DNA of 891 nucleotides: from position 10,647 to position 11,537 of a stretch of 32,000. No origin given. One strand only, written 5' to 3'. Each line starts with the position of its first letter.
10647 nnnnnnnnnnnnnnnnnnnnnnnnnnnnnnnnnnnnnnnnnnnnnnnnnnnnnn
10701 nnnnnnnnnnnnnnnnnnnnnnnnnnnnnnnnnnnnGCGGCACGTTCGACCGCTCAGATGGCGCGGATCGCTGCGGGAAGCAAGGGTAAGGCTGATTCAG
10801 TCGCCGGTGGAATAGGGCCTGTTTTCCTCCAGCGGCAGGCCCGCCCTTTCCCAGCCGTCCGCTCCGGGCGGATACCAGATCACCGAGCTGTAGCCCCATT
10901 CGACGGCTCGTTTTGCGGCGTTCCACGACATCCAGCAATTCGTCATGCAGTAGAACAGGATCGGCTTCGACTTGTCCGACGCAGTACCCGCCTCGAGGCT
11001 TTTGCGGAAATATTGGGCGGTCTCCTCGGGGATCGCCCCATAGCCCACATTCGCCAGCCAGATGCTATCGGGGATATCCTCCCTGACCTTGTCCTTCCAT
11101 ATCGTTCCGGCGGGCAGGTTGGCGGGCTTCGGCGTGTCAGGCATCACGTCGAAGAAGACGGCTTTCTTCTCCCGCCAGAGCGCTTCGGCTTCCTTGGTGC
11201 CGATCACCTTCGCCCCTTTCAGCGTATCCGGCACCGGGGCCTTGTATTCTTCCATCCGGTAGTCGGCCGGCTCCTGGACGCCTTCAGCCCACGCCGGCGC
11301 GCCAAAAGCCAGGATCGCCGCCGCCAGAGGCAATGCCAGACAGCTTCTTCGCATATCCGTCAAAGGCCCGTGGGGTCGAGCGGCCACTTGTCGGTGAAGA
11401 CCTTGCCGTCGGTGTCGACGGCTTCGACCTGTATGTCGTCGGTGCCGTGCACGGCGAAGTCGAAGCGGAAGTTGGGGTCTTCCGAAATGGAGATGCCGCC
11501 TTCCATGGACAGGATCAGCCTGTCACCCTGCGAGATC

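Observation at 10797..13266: Uncharacterised three-gene periplasmic carrier-thiol module (MBL hydrolase / fused SoxY-SoxZ carrier / rhodanese-like Cys protein) appended to fhcBADC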

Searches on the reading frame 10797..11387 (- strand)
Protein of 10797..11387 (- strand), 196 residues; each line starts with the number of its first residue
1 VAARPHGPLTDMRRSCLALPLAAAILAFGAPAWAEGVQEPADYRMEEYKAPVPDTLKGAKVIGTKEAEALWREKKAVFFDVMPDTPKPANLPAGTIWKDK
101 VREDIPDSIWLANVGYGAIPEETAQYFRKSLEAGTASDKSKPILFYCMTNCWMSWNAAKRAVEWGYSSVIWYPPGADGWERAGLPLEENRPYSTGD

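Call 3: search_protein_families(library=ncbifam, proteins=[window:10797-11387:-], max_evalue=0.001)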
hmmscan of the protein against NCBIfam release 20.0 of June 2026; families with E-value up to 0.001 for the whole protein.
window:10797-11387:- (196 aa): 3 families
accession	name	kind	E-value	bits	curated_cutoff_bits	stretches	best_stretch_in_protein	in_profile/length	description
TIGR03865.1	PQQ_CXXCW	subfamily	4.2e-64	215.4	128.05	1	32-191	8-167/167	PQQ-dependent catabolism-associated CXXCW motif protein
NF045694.1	seleno_TsoB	exception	3e-09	35.5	805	1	124-189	92-159/572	rhodanese/DsbD fusion-like selenoprotein TsoB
NF006444.0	PRK08762.1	equivalog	0.00024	19.8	449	1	135-190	64-118/387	molybdopterin-synthase adenylyltransferase MoeB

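Call 4: search_protein_families(library=pfam, proteins=[window:10797-11387:-], max_evalue=0.01)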
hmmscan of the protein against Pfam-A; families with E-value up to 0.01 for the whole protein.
window:10797-11387:- (196 aa): 1 family
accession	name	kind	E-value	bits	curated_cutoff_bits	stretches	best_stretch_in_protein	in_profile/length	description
PF00581.25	Rhodanese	-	5.8e-05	23.9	22.2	1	102-181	27-101/102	Rhodanese-like domain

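Call 42: search_solved_structures(query=window:10797-11354:-, max_evalue=1, show_alignments=2)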
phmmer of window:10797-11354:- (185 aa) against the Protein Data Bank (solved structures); distinct sequences matched with E-value up to 1: 7.
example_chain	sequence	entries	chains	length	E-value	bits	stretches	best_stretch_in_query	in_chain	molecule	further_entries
2mrm_A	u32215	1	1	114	0.00055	22.8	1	126-178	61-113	Membrane protein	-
2moi_A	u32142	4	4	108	0.00075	22.3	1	126-179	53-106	Inner membrane protein YgaP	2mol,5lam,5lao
5hbl_A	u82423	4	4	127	0.0012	21.6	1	126-179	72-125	Inner membrane protein YgaP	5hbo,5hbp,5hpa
5hbq_A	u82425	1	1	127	0.053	16.3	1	127-179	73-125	Inner membrane protein YgaP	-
1qxn_A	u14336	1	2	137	0.067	15.9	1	121-175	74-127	sulfide dehydrogenase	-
6mxv_A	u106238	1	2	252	0.11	15.3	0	119-175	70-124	Rhodanese-like family protein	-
3d1p_A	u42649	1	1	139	0.26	14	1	116-171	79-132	Putative thiosulfate sulfurtransferase YOR285W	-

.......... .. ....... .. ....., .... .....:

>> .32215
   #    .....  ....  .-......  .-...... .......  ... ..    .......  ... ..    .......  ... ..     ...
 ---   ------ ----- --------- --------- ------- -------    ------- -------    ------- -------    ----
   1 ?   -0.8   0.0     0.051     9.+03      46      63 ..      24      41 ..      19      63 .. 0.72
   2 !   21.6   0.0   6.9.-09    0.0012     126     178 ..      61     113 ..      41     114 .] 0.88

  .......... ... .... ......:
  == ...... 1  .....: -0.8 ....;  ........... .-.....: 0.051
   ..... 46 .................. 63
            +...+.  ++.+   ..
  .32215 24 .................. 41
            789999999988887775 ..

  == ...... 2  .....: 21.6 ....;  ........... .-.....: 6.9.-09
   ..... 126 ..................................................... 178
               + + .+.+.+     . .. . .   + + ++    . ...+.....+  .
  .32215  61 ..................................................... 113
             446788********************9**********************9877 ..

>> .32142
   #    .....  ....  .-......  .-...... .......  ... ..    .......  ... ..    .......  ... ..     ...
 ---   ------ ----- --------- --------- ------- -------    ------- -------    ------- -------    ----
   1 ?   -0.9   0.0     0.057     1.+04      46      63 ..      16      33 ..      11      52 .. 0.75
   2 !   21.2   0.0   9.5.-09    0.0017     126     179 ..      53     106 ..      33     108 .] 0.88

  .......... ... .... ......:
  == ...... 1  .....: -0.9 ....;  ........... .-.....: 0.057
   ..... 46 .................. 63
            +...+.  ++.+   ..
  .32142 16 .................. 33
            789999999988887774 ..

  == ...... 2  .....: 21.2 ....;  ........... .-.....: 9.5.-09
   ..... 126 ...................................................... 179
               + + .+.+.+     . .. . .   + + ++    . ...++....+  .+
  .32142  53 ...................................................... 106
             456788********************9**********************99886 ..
